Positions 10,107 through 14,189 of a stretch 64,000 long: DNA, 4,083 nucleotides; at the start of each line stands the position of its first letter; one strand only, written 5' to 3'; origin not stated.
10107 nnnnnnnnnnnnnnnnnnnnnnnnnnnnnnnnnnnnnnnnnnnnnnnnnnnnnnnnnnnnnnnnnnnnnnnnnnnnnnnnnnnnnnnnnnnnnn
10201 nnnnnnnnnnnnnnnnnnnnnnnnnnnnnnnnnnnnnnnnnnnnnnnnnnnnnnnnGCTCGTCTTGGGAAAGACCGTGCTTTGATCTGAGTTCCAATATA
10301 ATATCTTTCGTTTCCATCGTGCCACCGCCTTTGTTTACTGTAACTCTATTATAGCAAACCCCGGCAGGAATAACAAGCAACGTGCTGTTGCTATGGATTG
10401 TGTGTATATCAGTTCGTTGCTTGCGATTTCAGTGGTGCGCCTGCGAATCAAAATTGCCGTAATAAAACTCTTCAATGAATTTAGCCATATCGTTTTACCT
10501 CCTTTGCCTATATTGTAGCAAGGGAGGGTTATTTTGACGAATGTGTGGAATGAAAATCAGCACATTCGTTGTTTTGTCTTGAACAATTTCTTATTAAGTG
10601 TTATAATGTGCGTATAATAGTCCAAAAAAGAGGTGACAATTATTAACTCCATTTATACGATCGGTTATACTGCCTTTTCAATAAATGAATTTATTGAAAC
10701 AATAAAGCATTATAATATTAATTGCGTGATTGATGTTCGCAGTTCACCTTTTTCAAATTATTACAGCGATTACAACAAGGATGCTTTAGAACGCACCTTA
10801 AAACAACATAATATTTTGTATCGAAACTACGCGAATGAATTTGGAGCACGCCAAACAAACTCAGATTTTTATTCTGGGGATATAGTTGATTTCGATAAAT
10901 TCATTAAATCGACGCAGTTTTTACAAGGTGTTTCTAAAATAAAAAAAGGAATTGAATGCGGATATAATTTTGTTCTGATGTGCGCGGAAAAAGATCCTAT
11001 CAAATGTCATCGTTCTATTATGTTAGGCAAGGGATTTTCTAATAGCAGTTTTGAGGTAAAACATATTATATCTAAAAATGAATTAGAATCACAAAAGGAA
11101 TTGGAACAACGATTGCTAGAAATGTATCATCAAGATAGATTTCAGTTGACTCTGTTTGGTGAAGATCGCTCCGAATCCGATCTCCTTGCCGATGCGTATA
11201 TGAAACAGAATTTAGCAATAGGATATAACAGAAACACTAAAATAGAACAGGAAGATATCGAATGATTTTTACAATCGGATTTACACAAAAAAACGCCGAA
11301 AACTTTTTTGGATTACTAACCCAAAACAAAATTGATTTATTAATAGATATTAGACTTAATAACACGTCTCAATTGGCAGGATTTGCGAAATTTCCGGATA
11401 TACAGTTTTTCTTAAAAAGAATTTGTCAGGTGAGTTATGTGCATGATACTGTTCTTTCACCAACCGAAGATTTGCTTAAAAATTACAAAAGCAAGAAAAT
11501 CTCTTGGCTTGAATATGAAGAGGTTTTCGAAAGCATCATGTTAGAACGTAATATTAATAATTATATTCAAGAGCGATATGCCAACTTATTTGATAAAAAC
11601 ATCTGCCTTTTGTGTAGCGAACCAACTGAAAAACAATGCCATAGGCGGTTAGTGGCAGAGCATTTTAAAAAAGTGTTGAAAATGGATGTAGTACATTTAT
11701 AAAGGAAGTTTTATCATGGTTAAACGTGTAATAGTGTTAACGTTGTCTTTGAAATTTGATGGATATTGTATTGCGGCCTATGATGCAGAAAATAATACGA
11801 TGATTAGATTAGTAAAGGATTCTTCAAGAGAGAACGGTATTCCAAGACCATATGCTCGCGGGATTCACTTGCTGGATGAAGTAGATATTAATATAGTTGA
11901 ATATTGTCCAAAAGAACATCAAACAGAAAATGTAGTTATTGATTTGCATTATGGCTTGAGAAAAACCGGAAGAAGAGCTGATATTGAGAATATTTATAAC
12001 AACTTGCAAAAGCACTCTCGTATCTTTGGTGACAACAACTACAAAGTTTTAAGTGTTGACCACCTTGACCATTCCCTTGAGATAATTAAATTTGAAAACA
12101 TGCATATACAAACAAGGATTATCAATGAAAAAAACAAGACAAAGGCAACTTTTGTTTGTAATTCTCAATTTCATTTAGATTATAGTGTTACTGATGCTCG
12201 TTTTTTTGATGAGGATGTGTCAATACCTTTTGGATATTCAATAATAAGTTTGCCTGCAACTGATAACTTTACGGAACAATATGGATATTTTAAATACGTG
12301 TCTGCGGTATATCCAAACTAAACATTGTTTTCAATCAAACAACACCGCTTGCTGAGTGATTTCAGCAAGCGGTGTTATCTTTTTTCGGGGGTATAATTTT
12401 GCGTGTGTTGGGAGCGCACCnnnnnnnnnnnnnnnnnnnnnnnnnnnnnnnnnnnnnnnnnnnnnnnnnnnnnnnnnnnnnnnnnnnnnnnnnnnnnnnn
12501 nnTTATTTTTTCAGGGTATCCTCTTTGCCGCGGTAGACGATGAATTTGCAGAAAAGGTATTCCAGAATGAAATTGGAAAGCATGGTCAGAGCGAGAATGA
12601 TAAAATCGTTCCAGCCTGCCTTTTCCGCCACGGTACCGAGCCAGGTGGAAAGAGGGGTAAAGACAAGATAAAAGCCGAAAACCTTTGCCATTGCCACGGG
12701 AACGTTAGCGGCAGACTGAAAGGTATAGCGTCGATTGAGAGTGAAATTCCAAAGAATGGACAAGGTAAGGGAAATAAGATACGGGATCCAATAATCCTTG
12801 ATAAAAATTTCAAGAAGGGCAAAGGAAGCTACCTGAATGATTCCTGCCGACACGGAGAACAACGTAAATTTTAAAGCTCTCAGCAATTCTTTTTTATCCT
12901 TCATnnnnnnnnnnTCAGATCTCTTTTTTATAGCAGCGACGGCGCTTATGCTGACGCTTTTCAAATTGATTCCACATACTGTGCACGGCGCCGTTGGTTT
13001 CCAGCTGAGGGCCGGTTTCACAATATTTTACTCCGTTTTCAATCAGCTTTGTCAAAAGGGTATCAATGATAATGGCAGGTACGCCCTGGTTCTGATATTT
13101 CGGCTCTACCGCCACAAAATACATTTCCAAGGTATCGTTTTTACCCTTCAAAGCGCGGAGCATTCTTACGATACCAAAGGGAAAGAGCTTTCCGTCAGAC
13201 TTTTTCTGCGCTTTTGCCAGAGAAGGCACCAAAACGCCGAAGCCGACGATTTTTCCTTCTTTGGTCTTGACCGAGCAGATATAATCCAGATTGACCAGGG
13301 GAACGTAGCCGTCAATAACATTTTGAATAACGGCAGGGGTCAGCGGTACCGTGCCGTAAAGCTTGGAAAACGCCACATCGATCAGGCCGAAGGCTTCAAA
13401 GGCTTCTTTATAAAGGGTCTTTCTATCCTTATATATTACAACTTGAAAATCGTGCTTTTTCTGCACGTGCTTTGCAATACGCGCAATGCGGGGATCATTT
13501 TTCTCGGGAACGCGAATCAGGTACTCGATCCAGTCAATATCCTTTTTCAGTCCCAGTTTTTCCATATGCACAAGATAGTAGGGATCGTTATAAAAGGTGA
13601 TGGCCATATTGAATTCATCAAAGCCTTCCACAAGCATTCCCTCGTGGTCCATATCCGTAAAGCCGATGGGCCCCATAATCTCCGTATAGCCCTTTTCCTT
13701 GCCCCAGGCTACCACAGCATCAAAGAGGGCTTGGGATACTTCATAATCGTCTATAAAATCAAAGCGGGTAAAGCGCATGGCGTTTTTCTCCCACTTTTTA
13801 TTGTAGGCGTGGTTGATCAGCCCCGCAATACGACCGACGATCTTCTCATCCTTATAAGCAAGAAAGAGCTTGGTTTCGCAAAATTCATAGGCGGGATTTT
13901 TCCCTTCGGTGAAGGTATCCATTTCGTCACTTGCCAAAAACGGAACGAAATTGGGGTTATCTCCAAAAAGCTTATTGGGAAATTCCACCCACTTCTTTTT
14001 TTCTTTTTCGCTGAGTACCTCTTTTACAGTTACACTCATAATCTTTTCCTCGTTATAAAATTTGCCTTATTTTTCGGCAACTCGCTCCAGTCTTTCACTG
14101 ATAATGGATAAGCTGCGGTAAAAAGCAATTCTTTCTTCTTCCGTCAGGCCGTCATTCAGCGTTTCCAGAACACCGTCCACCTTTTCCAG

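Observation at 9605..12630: Duplicated tRNA-Ala / terminator / gtrA-3' segment bracketing foreign DNA: the footprint of single-crossover or homology-facilitated illegitimate recombination, not integrase att sites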

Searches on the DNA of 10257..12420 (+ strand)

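Call 28: search_dna_similar(query=window:10257-12420:+, collection=plasmids, mode=distant, max_rows=10)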
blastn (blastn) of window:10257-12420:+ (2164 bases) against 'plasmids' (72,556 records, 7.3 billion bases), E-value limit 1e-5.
Records with a match: 2; places in all: 2; records where one place covers at least 80% of the query: 0.
Best place of each record, by identity: 60-80% 2.
By first word of the organism name: Moraxella 2.
By predicted mobility (MOB-suite, as given by PLSDB): non-mobilizable 2.
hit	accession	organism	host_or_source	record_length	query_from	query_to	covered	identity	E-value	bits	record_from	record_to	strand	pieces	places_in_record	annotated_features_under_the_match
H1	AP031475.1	Moraxella osloensis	-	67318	1014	1134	6%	74.2%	1e-10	77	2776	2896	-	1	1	hypothetical protein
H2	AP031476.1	Moraxella osloensis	Homo sapiens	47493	1014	1134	6%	74.2%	1e-10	77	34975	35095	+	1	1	hypothetical protein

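Call 29: search_dna_similar(query=window:10257-12420:+, collection=phages, mode=distant, max_rows=10)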
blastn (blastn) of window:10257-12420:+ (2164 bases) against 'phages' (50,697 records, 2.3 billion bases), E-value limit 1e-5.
No match.

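Call 54: search_rna_families(source=L092, start=8500, end=9000, threshold=evalue, max_evalue=10)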
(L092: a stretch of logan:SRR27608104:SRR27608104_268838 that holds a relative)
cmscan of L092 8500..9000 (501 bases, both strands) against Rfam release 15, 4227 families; matches with E-value up to 10: 5.
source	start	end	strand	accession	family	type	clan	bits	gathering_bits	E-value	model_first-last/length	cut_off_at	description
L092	8567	8669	+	RF04312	trpB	Cis-reg;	-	22.6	59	0.82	1-107/107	no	trpB ncRNA motif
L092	8555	8650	+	RF00537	snoMe28S-Am2634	Gene; snRNA; snoRNA; CD-box;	-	17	50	5.4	1-97/97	no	Small nucleolar RNA Me28S-Am2634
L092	8592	8663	-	RF02327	TtnuHACA20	Gene; snRNA; snoRNA; HACA-box;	-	15.9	100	5.2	1-123/123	no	Tetrahymena snoRNA TtnuHACA20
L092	8556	8634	-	RF01283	snoU30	Gene; snRNA; snoRNA; CD-box;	CL00052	15.5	45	5.7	1-86/86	no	Small nucleolar RNA U30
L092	8568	8669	+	RF01459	rliE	Gene; sRNA;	-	15.2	90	5.3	85-190/222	no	Listeria sRNA rliE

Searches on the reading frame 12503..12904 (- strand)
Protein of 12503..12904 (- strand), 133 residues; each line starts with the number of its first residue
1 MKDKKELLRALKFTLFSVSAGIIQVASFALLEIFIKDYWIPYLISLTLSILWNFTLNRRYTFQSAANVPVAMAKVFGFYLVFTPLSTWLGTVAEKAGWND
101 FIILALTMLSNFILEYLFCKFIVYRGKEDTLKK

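Call 10: search_protein_families(library=pfam, proteins=[window:12503-12904:-], max_evalue=0.01)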
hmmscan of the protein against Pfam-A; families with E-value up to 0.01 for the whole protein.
window:12503-12904:- (133 aa): 1 family
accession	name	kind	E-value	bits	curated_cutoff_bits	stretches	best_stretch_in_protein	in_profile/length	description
PF04138.20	GtrA_DPMS_TM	-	3.8e-08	34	26.1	1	12-123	1-116/117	GtrA/DPMS, transmembrane domain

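Call 11: find_encoding_contigs(protein=window:12503-12904:-, flank=6000, max_places=10)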
Protein window:12503-12904:- (133 aa): no gene with exactly this product is on record in the collection.

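Call 16: find_homologous_proteins(query=window:12506-12904:-, max_evalue=1e-20)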
Query seq(133 aa) (133 aa): 7990 proteins with E <= 1e-20 among 8000 candidates; the best 120 are listed.
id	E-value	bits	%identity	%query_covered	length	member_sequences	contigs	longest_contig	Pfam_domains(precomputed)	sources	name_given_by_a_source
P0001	8.4e-80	283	100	100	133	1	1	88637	PF04138.21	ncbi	-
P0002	2.3e-76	272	94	100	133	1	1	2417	PF04138.21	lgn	-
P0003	4.4e-76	271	95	100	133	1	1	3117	PF04138.21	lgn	-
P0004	4.7e-75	268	92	100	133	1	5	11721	PF04138.21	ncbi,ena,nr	ncbi:MAG: GtrA family protein [Clostridia bacterium]|nr:GtrA family protein [Clostridia bacterium]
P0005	1.4e-74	267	92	100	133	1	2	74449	PF04138.21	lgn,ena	-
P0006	4.6e-73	262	90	100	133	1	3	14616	PF04138.21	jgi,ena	-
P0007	9.7e-73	261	90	100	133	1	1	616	PF04138.21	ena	-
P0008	3.7e-72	259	91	100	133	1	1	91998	PF04138.21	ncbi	-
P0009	3.8e-70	252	88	99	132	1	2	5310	PF04138.21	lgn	-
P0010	1.2e-68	247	82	100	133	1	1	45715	PF04138.21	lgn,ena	-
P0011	2.9e-68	246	83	99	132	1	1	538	PF04138.21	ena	-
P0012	5.3e-68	245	84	100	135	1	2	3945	PF04138.21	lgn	-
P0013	5.5e-68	245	83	100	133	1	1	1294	PF04138.21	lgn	-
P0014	6.4e-68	245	82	98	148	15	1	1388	PF04138.21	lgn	-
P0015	1.0e-67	244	82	100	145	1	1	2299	PF04138.21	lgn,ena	-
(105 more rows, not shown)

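Call 17: find_encoding_contigs(protein=P0001, flank=8000, max_places=5)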
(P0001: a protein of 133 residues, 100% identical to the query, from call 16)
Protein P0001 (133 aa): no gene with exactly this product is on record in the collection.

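Call 18: find_encoding_contigs(protein=P0004, flank=8000, max_places=6)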
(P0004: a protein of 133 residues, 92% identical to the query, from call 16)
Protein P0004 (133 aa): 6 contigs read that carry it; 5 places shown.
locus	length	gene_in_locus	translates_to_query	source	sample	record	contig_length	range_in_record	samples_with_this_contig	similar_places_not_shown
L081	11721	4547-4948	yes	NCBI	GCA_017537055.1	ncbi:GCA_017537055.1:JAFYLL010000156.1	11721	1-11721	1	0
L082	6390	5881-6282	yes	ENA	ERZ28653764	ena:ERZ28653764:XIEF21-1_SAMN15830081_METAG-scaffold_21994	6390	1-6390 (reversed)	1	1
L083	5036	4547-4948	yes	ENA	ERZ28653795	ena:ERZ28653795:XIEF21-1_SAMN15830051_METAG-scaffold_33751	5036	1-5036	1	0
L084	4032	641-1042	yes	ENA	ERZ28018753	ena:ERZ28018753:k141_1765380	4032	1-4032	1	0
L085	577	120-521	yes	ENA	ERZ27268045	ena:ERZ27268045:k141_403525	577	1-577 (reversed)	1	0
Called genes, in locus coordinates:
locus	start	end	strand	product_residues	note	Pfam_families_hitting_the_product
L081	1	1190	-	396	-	PF02812:ELFV_dehydrog_N, PF00208:ELFV_dehydrog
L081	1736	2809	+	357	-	-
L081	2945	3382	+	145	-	PF12802:MarR_2 (weak)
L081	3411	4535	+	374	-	PF00583:Acetyltransf_1 (faint)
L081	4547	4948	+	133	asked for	PF04138:GtrA_DPMS_TM (weak)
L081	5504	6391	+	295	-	PF00701:DHDPS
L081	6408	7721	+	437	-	PF00696:AA_kinase, PF13840:ACT_7, PF01842:ACT, PF22468:ACT_9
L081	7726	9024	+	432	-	PF00278:Orn_DAP_Arg_deC, PF02784:Orn_Arg_deC_N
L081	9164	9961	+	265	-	PF04909:Amidohydro_2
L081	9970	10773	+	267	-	PF02811:PHP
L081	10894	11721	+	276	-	PF00464:SHMT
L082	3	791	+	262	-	?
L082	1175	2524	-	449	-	PF02812:ELFV_dehydrog_N, PF00208:ELFV_dehydrog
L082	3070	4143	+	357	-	-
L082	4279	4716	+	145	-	PF12802:MarR_2 (weak)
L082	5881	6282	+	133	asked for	PF04138:GtrA_DPMS_TM (weak)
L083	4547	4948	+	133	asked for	PF04138:GtrA_DPMS_TM (weak)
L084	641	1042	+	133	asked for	PF04138:GtrA_DPMS_TM (weak)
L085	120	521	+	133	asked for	PF04138:GtrA_DPMS_TM (weak)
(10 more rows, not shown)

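Call 19: find_encoding_contigs(protein=P0005, flank=8000, max_places=6)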
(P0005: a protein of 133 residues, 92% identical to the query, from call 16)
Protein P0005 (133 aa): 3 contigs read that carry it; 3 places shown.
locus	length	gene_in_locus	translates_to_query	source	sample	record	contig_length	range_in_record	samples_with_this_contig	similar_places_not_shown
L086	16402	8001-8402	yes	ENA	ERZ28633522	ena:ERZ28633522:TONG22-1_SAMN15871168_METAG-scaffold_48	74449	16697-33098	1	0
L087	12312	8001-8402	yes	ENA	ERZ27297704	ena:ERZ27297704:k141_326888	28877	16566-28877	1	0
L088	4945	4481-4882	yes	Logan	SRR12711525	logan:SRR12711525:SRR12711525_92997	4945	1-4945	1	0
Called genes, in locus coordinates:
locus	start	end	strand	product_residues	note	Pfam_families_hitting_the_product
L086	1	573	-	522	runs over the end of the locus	PF13687:DUF4153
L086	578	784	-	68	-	PF13443:HTH_26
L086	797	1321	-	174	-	PF11188:DUF2975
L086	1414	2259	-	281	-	PF02673:BacA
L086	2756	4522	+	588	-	PF07973:tRNA_SAD, PF00587:tRNA-synt_2b, PF03129:HGTP_anticodon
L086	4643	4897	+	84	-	-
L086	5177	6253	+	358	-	-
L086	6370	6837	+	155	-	PF01047:MarR (weak), PF12802:MarR_2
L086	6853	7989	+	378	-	PF00583:Acetyltransf_1 (faint)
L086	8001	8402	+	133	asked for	PF04138:GtrA_DPMS_TM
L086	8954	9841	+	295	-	PF00701:DHDPS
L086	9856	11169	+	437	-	PF00696:AA_kinase, PF13840:ACT_7, PF01842:ACT, PF22468:ACT_9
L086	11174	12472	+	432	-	PF00278:Orn_DAP_Arg_deC, PF02784:Orn_Arg_deC_N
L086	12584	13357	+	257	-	PF00753:Lactamase_B, PF19583:ODP (weak)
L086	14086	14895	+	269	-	PF04909:Amidohydro_2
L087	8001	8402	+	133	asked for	PF04138:GtrA_DPMS_TM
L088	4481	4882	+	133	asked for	PF04138:GtrA_DPMS_TM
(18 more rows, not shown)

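Call 21: find_encoding_contigs(protein=P0003, flank=8000, max_places=5)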
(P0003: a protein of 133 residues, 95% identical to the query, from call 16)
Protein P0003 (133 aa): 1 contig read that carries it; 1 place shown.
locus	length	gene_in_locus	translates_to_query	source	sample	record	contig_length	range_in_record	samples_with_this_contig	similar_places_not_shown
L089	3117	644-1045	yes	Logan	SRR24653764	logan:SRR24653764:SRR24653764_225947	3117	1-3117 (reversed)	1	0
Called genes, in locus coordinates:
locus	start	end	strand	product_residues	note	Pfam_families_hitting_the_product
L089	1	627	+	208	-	?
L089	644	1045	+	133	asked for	PF04138:GtrA_DPMS_TM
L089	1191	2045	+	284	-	PF01261:AP_endonuc_2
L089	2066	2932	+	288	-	PF01261:AP_endonuc_2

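Call 59: find_encoding_contigs(protein=P0002, flank=5000, max_places=4)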
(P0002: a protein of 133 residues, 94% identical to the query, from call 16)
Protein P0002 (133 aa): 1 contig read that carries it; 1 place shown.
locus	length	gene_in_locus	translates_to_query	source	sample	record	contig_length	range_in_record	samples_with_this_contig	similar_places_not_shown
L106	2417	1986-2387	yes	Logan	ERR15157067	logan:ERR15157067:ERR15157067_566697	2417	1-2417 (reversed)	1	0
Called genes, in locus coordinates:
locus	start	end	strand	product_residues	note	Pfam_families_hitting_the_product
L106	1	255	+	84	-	?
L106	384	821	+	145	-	PF12802:MarR_2 (weak)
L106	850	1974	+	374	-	PF00583:Acetyltransf_1 (faint)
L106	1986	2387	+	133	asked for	PF04138:GtrA_DPMS_TM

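Call 68: list_cluster_members(proteins=[P0001, P0163, P0121])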
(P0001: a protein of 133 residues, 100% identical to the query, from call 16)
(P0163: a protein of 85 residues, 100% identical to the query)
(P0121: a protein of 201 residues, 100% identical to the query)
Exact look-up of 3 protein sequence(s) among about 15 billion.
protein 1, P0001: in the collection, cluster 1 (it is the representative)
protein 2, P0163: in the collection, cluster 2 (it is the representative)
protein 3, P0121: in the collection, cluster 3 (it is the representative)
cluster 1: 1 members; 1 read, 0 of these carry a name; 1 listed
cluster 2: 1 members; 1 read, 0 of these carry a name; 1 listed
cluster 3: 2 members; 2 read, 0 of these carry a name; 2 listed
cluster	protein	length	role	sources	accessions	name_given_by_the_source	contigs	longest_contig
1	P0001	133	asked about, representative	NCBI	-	-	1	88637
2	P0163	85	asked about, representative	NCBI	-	-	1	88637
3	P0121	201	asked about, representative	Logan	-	-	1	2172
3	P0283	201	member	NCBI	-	-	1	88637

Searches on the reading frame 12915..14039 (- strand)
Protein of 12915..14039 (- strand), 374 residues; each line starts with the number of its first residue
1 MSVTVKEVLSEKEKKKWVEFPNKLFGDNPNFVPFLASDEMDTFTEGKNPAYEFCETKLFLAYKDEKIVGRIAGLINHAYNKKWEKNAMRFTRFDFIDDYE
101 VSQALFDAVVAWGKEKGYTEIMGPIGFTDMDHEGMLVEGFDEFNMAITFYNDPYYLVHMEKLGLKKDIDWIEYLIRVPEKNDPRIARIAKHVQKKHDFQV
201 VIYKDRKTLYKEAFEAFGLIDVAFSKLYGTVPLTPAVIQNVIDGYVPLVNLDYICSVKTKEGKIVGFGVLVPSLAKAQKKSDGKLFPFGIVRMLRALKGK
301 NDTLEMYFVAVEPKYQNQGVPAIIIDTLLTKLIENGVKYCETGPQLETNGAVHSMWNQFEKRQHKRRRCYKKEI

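Call 10: search_protein_families(library=pfam, proteins=[window:12915-14039:-], max_evalue=0.01)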
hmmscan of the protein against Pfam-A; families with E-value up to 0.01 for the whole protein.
window:12915-14039:- (374 aa): 2 families
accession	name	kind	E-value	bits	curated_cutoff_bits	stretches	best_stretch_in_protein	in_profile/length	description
PF00583.31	Acetyltransf_1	-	2.1e-07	31.7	20.7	1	259-347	39-103/116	Acetyltransferase (GNAT) family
PF13508.13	Acetyltransf_7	-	0.00025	21.8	27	0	278-340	28-65/84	Acetyltransferase (GNAT) domain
